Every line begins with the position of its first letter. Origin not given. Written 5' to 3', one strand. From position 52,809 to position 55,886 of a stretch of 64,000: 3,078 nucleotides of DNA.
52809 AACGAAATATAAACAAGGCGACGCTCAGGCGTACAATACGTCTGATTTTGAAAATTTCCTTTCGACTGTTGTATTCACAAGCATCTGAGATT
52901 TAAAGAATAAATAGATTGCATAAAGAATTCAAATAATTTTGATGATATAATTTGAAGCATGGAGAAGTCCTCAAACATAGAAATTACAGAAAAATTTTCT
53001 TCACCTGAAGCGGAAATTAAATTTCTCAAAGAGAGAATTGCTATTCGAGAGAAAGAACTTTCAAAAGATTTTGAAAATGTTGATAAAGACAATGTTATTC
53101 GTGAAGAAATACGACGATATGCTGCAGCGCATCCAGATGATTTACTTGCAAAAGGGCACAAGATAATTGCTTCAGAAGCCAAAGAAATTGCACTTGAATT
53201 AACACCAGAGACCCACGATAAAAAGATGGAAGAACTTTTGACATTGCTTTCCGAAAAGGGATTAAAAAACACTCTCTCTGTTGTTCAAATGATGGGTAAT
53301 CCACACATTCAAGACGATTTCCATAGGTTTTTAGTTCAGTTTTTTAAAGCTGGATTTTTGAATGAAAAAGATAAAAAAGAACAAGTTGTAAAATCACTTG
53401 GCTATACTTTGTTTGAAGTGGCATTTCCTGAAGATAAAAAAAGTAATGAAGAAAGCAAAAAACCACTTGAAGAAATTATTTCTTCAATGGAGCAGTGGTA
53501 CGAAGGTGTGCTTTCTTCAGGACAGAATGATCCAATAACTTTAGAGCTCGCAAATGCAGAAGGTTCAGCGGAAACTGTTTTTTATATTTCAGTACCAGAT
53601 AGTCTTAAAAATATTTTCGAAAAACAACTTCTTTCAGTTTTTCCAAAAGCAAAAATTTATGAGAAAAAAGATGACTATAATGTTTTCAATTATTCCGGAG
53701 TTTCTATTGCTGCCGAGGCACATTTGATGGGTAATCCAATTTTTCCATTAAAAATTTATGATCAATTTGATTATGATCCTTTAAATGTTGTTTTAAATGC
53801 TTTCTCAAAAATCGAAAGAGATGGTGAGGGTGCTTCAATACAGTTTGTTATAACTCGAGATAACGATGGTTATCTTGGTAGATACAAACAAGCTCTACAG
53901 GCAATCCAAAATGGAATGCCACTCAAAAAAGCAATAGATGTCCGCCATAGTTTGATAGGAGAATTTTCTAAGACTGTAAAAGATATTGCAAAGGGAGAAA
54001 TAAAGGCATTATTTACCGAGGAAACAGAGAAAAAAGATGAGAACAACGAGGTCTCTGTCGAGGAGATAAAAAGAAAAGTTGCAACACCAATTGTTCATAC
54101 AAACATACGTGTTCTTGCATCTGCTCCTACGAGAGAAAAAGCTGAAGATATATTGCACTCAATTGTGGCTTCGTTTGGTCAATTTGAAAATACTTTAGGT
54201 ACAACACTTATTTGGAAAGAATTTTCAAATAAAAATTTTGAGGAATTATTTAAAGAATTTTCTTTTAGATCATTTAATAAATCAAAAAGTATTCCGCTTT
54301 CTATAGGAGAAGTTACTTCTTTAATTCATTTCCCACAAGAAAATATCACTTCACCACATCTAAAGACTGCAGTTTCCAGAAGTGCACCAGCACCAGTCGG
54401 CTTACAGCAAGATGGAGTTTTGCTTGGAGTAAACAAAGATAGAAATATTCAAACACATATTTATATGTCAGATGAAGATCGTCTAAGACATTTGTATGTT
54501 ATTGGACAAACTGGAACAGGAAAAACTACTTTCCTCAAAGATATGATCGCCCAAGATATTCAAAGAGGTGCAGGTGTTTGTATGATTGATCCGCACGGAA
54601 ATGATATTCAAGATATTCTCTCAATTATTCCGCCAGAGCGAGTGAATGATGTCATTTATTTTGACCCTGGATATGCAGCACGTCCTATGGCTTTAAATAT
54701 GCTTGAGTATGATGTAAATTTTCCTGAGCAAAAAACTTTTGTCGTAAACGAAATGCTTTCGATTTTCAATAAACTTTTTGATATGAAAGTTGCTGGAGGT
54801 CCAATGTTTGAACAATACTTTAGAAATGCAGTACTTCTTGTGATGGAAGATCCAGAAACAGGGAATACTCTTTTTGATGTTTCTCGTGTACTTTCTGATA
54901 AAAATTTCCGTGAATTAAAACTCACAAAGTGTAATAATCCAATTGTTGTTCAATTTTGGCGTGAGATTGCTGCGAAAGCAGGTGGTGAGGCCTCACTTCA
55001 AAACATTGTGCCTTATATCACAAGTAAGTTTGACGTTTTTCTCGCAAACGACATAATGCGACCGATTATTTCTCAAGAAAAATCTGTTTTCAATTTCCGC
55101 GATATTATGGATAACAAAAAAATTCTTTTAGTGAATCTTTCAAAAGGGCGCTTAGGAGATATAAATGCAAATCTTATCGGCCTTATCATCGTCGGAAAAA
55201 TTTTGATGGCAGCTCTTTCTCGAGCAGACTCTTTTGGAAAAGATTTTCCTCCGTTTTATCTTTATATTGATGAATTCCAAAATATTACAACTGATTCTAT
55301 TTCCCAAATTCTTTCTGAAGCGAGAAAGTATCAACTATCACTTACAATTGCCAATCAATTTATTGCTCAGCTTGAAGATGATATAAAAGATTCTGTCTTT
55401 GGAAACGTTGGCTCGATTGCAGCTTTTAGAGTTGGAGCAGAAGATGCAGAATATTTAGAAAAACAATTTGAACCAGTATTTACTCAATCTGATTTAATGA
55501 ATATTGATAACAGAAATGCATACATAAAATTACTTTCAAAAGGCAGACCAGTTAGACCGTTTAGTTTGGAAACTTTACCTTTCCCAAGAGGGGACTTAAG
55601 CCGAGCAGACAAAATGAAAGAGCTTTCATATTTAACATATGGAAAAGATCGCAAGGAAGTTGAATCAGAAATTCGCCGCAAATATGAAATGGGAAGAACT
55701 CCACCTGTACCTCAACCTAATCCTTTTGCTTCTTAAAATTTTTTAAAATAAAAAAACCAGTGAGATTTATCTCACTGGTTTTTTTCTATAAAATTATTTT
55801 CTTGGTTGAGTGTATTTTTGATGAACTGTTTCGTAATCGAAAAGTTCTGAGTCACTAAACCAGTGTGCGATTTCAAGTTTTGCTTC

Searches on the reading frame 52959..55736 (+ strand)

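Call 98: search_protein_families(library=pfam, proteins=[window:52959-55736:+], max_evalue=0.00001)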
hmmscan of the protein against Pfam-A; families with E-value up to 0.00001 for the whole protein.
window:52959-55736:+ (925 aa): 2 families
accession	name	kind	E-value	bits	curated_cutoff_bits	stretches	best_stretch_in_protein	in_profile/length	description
PF01935.23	DUF87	-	1.2e-07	32.5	23.2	1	496-547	11-62/220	Helicase HerA, central domain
PF10412.15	TrwB_AAD_bind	-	1e-06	28.4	20.5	0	506-549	12-55/387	Type IV secretion-system coupling protein DNA-binding domain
